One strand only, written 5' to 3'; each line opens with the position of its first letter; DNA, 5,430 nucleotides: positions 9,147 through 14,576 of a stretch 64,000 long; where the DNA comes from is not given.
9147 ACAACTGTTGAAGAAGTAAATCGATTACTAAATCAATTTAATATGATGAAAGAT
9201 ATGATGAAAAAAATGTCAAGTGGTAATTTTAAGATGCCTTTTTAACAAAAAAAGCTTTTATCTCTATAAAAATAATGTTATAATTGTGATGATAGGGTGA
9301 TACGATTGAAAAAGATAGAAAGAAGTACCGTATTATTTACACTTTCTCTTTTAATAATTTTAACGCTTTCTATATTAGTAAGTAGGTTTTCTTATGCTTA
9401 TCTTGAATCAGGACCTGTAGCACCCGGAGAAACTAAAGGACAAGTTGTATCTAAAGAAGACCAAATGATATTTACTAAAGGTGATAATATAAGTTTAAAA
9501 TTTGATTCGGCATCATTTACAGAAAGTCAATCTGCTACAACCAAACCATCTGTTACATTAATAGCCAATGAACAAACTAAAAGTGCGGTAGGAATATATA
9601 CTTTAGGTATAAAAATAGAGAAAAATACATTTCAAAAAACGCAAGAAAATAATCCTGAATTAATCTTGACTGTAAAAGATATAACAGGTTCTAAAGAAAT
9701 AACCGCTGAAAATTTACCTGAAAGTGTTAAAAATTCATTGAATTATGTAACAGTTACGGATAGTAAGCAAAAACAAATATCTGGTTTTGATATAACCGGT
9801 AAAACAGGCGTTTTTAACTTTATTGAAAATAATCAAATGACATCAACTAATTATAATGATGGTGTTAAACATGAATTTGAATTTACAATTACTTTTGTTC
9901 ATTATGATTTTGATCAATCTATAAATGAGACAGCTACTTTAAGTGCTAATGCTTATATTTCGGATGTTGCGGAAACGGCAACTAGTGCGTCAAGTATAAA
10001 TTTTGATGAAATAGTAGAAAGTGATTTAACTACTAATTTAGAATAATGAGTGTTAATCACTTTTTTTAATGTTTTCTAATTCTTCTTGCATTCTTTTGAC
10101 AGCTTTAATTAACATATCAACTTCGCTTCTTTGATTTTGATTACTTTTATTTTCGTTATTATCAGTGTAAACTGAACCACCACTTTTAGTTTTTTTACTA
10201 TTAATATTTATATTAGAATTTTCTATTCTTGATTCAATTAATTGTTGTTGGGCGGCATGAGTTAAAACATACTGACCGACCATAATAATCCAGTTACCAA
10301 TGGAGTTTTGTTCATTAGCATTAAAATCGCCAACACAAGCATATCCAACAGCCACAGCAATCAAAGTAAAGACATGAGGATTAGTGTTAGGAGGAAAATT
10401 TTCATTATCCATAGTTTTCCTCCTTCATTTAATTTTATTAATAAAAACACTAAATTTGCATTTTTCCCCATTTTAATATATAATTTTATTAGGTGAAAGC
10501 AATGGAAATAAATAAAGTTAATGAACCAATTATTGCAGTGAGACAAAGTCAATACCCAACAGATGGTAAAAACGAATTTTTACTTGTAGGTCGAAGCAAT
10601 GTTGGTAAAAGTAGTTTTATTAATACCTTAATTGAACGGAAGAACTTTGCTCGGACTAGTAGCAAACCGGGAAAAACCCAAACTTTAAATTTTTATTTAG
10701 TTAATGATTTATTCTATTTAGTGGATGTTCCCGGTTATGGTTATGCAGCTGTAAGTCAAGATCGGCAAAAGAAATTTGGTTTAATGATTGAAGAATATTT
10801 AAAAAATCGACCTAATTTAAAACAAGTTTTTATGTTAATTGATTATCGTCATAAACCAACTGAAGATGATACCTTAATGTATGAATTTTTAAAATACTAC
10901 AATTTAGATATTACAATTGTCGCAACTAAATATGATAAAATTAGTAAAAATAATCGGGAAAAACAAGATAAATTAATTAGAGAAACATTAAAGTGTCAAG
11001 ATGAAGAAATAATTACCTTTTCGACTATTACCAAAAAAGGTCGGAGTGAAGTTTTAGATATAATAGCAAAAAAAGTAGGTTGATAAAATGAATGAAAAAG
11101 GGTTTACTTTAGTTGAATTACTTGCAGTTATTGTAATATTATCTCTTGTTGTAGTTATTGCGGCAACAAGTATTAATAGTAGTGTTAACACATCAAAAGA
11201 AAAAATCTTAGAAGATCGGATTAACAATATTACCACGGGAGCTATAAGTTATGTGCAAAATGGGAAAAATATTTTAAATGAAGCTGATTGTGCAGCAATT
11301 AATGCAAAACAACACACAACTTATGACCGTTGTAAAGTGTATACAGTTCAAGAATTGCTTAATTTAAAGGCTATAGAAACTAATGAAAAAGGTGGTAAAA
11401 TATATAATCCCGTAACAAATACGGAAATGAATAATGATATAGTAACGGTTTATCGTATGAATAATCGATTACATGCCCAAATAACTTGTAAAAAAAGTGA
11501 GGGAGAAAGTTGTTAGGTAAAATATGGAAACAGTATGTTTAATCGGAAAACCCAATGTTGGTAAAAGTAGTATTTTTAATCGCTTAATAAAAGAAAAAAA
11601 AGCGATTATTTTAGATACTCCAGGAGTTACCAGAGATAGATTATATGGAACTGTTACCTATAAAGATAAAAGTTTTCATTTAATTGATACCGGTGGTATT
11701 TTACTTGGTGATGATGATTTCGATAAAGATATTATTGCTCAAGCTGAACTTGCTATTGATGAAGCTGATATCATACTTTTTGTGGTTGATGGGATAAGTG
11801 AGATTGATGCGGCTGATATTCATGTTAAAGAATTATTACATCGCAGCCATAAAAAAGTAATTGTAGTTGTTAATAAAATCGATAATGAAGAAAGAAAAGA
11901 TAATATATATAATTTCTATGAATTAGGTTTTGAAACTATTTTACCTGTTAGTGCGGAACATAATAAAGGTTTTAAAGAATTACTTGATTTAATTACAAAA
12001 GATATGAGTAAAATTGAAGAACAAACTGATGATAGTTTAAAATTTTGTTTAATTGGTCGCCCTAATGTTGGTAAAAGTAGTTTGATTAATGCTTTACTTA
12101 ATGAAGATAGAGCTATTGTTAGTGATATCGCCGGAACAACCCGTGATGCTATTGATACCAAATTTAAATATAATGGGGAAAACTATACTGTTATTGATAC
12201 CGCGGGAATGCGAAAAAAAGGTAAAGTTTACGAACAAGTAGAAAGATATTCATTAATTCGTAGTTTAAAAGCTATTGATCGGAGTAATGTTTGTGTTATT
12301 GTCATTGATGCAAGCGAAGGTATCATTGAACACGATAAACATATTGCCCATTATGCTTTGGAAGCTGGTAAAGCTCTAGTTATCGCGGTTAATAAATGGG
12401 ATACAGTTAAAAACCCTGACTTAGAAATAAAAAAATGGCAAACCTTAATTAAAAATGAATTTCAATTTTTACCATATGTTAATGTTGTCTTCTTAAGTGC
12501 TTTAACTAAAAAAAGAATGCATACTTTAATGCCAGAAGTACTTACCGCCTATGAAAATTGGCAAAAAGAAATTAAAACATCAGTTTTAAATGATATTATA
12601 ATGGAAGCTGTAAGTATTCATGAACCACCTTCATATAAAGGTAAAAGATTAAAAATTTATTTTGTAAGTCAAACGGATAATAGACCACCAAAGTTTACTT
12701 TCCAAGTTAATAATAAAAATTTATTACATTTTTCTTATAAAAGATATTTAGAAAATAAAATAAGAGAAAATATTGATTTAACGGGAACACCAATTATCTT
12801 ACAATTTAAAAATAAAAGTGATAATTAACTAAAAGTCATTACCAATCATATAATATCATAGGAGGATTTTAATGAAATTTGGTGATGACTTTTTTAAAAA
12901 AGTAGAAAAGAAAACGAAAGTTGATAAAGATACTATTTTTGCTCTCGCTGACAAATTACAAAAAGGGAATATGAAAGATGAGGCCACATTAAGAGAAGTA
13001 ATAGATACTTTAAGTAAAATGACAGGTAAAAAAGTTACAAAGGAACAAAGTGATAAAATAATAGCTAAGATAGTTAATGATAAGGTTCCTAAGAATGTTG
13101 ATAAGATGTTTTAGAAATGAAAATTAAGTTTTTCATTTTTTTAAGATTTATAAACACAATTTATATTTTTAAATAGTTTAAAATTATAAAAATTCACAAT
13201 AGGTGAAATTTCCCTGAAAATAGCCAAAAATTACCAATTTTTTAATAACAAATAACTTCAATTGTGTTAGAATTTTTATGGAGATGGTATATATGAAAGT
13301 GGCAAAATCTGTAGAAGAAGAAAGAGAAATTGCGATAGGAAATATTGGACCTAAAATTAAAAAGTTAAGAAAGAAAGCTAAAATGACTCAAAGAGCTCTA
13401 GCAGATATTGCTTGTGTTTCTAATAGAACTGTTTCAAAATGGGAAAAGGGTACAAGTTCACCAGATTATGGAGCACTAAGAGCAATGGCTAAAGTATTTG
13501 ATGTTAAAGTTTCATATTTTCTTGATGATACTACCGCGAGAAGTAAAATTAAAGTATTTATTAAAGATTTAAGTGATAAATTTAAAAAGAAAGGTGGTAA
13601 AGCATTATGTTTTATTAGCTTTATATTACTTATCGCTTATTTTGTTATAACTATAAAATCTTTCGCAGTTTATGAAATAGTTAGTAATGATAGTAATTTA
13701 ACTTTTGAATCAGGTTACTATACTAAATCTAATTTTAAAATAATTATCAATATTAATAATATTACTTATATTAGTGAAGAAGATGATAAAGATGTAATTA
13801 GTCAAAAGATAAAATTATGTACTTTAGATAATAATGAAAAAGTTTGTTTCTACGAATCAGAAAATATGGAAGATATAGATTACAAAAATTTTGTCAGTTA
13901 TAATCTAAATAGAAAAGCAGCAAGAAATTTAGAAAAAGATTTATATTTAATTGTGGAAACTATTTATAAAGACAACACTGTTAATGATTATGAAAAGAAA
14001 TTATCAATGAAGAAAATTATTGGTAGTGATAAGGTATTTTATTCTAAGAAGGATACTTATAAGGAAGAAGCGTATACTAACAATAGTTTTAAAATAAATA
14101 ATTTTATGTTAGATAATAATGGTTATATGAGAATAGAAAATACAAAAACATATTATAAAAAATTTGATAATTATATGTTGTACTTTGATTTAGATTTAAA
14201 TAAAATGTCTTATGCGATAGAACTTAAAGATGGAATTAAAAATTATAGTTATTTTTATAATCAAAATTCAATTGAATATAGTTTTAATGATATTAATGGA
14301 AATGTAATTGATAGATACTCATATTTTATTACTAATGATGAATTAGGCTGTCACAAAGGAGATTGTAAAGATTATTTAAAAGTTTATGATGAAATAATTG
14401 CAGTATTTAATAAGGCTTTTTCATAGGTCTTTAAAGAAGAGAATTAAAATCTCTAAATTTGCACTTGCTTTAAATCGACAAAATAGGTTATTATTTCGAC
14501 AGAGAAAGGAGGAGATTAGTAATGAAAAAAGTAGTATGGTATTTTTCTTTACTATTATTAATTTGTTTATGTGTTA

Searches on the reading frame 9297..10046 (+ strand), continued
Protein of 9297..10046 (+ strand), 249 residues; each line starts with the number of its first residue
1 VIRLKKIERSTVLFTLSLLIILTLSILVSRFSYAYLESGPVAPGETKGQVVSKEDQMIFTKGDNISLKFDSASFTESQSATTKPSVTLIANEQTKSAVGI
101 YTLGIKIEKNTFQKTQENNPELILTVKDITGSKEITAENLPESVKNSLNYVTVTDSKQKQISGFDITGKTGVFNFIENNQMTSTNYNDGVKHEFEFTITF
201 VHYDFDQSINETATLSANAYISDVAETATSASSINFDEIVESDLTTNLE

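Call 64: search_protein_families(library=pfam, proteins=[L047:10323-11432:-, L047:9206-10339:-, L047:7893-9206:-, L047:845-2419:+, L013:11356-12879:+, L013:12890-13732:+, L013:13736-14311:+], max_evalue=0.01)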
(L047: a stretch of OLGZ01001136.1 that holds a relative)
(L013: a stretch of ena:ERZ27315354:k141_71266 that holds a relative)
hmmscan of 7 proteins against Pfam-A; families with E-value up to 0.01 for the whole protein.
L047:10323-11432:- (369 aa): 2 families
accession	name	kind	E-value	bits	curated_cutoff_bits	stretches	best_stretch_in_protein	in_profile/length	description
PF00717.28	Peptidase_S24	-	4.5e-06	26.8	23.3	1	260-347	34-115/116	Peptidase S24-like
PF10502.14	Peptidase_S26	-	1e-05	26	22.9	1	242-304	4-67/168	Signal peptidase, peptidase S26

L047:9206-10339:- (377 aa): 1 family
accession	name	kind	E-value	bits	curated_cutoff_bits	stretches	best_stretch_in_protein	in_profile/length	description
PF17231.7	DUF5305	-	4.2e-17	62.7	29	1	140-351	1-211/217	Family of unknown function (DUF5305)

L047:7893-9206:- (437 aa): 1 family
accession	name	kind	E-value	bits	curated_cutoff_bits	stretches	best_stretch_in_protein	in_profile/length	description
PF12810.13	ALK_LTK_GRD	-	1.3e-34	120.8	24.5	1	189-436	7-243/243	ALK/LTK, Glycine-rich domain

L047:845-2419:+ (524 aa): 0 families

L013:11356-12879:+ (507 aa): 0 families

L013:12890-13732:+ (280 aa): 1 family
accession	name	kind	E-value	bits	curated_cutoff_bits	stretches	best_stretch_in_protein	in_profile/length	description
PF19789.6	DUF6273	-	0.005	17.1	23.5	1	101-154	3-63/172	Domain of unknown function (DUF6273)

L013:13736-14311:+ (191 aa): 1 family
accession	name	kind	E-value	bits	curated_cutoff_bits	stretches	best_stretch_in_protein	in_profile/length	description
PF07963.17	N_methyl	-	4.2e-05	23.4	21.2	1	5-28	3-26/27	Prokaryotic N-terminal methylation motif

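Call 65: search_protein_families(library=ncbifam, proteins=[L047:10323-11432:-, L047:9206-10339:-, L047:7893-9206:-, L047:845-2419:+, L013:11356-12879:+, L013:12890-13732:+, L013:13736-14311:+], max_evalue=0.1)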
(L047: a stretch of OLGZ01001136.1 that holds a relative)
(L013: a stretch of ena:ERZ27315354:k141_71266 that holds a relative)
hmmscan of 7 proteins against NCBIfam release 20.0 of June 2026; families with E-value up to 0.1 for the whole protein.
L047:10323-11432:- (369 aa): 5 families
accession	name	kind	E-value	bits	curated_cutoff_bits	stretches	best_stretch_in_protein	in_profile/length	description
TIGR02228.1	sigpep_I_arch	equivalog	3e-30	105.2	51.85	1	231-361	2-133/158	signal peptidase I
NF046067.1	SigPepSipWBacil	equivalog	2.9e-22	79.2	190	1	258-356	35-135/189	signal peptidase I SipW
TIGR02227.1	sigpep_I_bact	equivalog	2.1e-10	40.7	47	1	243-315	2-78/162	signal peptidase I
TIGR02754.1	sod_Ni_protease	equivalog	0.0021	18.5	63.25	1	267-347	4-88/90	nickel-type superoxide dismutase maturation protease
NF008114.0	PRK10861.1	equivalog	0.0043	16.4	277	1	224-286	49-107/324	signal peptidase I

L047:9206-10339:- (377 aa): 1 family
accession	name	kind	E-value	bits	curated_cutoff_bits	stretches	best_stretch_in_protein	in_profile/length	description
NF045951.1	MAG0110_fam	subfamily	0.001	18.4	98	1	23-55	108-140/237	MAG0110 family membrane protein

L047:7893-9206:- (437 aa): 0 families

L047:845-2419:+ (524 aa): 0 families

L013:11356-12879:+ (507 aa): 0 families

L013:12890-13732:+ (280 aa): 1 family
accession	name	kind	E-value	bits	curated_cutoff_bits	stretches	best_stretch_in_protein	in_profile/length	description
NF045743.1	MPN214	equivalog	0.048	13.6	250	0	19-88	21-90/138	MPN214 family protein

L013:13736-14311:+ (191 aa): 7 families
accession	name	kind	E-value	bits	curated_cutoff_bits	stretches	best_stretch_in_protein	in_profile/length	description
NF041013.1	T4P_ComGE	equivalog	0.00091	19.3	49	1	5-67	2-57/83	competence type IV pilus minor pilin ComGE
TIGR02598.1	TIGR02598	subfamily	0.0012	19.1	51.4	1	10-133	3-124/151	Verru_Chthon cassette protein B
NF007848.0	PRK10557.1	equivalog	0.0039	16.5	120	1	2-51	6-57/192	prepilin peptidase-dependent protein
TIGR02532.1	IV_pilin_GFxxxE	domain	0.0043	16.8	16.3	1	10-28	5-23/24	prepilin-type N-terminal cleavage/methylation domain-containing protein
TIGR04490.1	SoxZ_true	equivalog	0.0049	16.8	76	1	41-101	24-88/98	thiosulfate oxidation carrier complex protein SoxZ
TIGR02599.1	TIGR02599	subfamily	0.039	13.2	256.5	1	10-53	3-45/361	Verru_Chthon cassette protein C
TIGR01707.1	gspI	equivalog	0.097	13.2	44.35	0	8-99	1-85/101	type II secretion system minor pseudopilin GspI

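Call 86: fold_search(model_id=the predicted structure, library=viral)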
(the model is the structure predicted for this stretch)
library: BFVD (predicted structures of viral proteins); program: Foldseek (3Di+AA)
matches with E <= 10: 1507; with E <= 0.001: 5
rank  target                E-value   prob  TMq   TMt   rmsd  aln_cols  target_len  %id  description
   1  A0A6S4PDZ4            2.1e-04  0.77  0.17  0.18  12.9       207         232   12  Uncharacterized protein [uncultured phage MedDCM-OCT-S46-C10]
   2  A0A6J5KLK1            2.2e-04  0.94  0.20  0.24  11.8       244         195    9  Uncharacterized protein [uncultured Caudovirales phage]
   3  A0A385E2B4            5.4e-04  0.89  0.21  0.20  17.0       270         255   10  (no name in the UniProt tables at hand)
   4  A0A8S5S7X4            6.7e-04  0.91  0.20  0.24  12.7       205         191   16  Uncharacterized protein [Siphoviridae sp. ctj0M16]
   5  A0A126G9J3            9.2e-04  0.80  0.21  0.21  17.6       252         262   10  (no name in the UniProt tables at hand)
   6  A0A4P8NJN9            1.1e-03  0.98  0.25  0.15  10.5       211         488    9  (no name in the UniProt tables at hand)
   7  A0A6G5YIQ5            1.2e-03  0.87  0.21  0.23  17.6       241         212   11  (no name in the UniProt tables at hand)
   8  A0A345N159            1.2e-03  0.85  0.24  0.24  11.5       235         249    8  (no name in the UniProt tables at hand)
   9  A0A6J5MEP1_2          1.6e-03  0.69  0.19  0.09  15.2       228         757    7  Uncharacterized protein [uncultured Caudovirales phage]
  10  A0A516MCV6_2          1.8e-03  0.96  0.26  0.08  12.3       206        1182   12  (no name in the UniProt tables at hand)
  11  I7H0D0                2.0e-03  0.91  0.21  0.24  22.4       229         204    7  Coat protein [Anulavirus ALMMV]
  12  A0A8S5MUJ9            2.0e-03  0.90  0.21  0.11  14.2       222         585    9  Uncharacterized protein [Siphoviridae sp. ctoSr5]
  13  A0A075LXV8            2.3e-03  0.77  0.23  0.17  16.3       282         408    8  (no name in the UniProt tables at hand)
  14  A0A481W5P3            2.3e-03  0.16  0.11  0.10  23.7       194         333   11  Uncharacterized protein [Fusobacterium phage Fnu1]
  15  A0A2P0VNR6            3.0e-03  0.87  0.22  0.25   9.3       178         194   11  Lipoprotein [Tetraselmis virus 1]
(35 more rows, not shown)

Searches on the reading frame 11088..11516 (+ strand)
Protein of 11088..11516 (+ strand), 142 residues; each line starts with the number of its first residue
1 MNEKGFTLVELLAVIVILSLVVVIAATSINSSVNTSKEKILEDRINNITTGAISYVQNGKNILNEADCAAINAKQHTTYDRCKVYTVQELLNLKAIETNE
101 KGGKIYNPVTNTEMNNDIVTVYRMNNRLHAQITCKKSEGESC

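Call 3: search_protein_families(library=pfam, proteins=[window:11088-11516:+], max_evalue=1)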
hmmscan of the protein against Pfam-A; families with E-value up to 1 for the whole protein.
window:11088-11516:+ (142 aa): 3 families
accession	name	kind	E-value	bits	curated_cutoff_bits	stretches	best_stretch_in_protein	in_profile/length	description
PF07963.17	N_methyl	-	2e-07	30.7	21.2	1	2-25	3-26/27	Prokaryotic N-terminal methylation motif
PF21719.3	MIOS_a-sol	-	0.035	14.1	27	1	71-135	41-105/230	MIOS, alpha-solenoid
PF16982.10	Flp1_like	-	0.046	13.6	33.5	1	2-41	5-44/49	Putative Flagellin, Flp1-like, domain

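Call 4: search_protein_families(library=ncbifam, proteins=[window:11088-11516:+], max_evalue=1)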
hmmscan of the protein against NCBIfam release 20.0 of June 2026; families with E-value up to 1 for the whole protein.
window:11088-11516:+ (142 aa): 14 families
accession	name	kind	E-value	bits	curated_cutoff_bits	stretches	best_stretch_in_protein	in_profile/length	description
TIGR02532.1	IV_pilin_GFxxxE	domain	1.3e-06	28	16.3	1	4-26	2-24/24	prepilin-type N-terminal cleavage/methylation domain-containing protein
NF040982.1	ComGD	equivalog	7.6e-06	26.4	70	1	3-105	1-110/139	competence type IV pilus minor pilin ComGD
TIGR01710.1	typeII_sec_gspG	equivalog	9.9e-06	25.6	88.85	1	4-55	1-52/134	type II secretion system major pseudopilin GspG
NF041013.1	T4P_ComGE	equivalog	0.00032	20.8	49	1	3-66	3-65/83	competence type IV pilus minor pilin ComGE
TIGR01708.2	typeII_sec_gspH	equivalog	0.00043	20.3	80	1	3-35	1-33/169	type II secretion system minor pseudopilin GspH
NF040999.1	pilin_ComGC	equivalog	0.00055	20.1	75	1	3-59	1-57/84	competence type IV pilus major pilin ComGC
TIGR02596.1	TIGR02596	subfamily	0.0006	19.9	70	1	6-37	1-32/196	Verru_Chthon cassette protein D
NF007800.0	PRK10506.1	equivalog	0.0014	18.4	158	1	2-74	7-75/163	prepilin peptidase-dependent protein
NF007862.0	PRK10574.1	equivalog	0.0086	16.2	138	1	2-30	3-31/145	prepilin peptidase-dependent pilin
NF041002.1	pilin_ComGF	equivalog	0.013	15.7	80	1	3-36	1-34/139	competence type IV pilus minor pilin ComGF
TIGR02599.1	TIGR02599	subfamily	0.025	13.8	256.5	1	5-36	1-32/361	Verru_Chthon cassette protein C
TIGR01707.1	gspI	equivalog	0.073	13.6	44.35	1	5-44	1-38/101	type II secretion system minor pseudopilin GspI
NF038303.1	EPS_HpsB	equivalog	0.084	12.8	150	1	3-83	2-79/211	hormogonium polysaccharide secretion pseudopilin HpsB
TIGR01711.1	gspJ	equivalog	0.11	12.3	64.85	1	4-38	1-34/192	type II secretion system minor pseudopilin GspJ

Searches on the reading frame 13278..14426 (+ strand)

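Call 3: search_protein_families(library=pfam, proteins=[window:13278-14426:+], max_evalue=1)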
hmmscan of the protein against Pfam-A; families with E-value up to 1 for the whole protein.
window:13278-14426:+ (382 aa): 5 families
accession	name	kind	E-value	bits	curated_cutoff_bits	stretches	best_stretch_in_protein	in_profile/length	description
PF01381.28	HTH_3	-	7.7e-16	58.3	23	1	27-81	1-55/55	Helix-turn-helix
PF13560.12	HTH_31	-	4e-08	33.9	27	1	24-76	3-56/64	Helix-turn-helix domain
PF12844.13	HTH_19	-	1e-07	32.2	30.2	1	26-82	3-59/64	Helix-turn-helix domain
PF13443.12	HTH_26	-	0.00051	20.7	22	1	26-79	1-55/63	Cro/C1-type HTH DNA-binding domain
PF15731.11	MqsA_antitoxin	-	0.02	15.5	30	1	17-68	63-115/131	Antitoxin component of bacterial toxin-antitoxin system, MqsA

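Call 4: search_protein_families(library=ncbifam, proteins=[window:13278-14426:+], max_evalue=1)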
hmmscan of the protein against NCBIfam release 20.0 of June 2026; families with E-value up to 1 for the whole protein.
window:13278-14426:+ (382 aa): 17 families
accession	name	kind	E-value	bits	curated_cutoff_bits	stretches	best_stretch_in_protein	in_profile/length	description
NF041951.1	phage_RstR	subfamily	1.4e-11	44.6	80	1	23-90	3-70/108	RstR family transcriptional repressor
NF007257.0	PRK09706.1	subfamily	1e-08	35.1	101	1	23-81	6-64/135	transcriptional repressor DicA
NF006015.0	PRK08154.1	subfamily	2.9e-08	33.2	204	1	9-103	17-111/314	anaerobic benzoate catabolism transcriptional regulator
TIGR03070.1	couple_hipB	subfamily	3.7e-08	33.2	71.65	1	23-73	3-53/58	type II toxin-antitoxin system Y4mF family antitoxin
NF052239.1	antitox_spr1629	equivalog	7.2e-08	31.9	335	1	23-90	3-70/377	spr1629 family repressor/antitoxin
TIGR03830.1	CxxCG_CxxCG_HTH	subfamily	2.2e-07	30.7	61.8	1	16-63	59-106/127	type II TA system antitoxin MqsA family protein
NF040522.1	VC1465_fam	subfamily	5.3e-07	29.7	70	1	27-68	1-42/111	VC1465 family Xer recombination activation factor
NF007408.0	PRK09943.1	equivalog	8.6e-07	28.7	211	1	23-97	8-82/185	HTH-type transcriptional regulator PuuR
NF003162.0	PRK04140.1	equivalog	1.5e-05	24.2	263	1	24-106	128-210/317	transcriptional regulator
NF047948.1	male_kill_WMK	equivalog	1.7e-05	24.4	300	1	12-104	152-244/300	WO male-killing family protein Wmk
NF041575.1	antitoxPezA_Strep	equivalog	2e-05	24.6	290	1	23-81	2-58/158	type II toxin-antitoxin system antitoxin PezA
TIGR00270.2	TIGR00270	equivalog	9.7e-05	22.2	110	1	20-80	73-133/159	multiprotein bridging factor aMBF1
NF047542.1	telomere_Tap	equivalog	0.00018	20.4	600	1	28-75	23-70/695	telomere-associated protein Tap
NF010465.0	PRK13890.1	equivalog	0.01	15.9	96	1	27-85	10-68/121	conjugal transfer protein TrbA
NF038139.1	Reg_Aceta_RamB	equivalog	0.017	13.8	700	1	23-88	3-68/465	acetate metabolism transcriptional regulator RamB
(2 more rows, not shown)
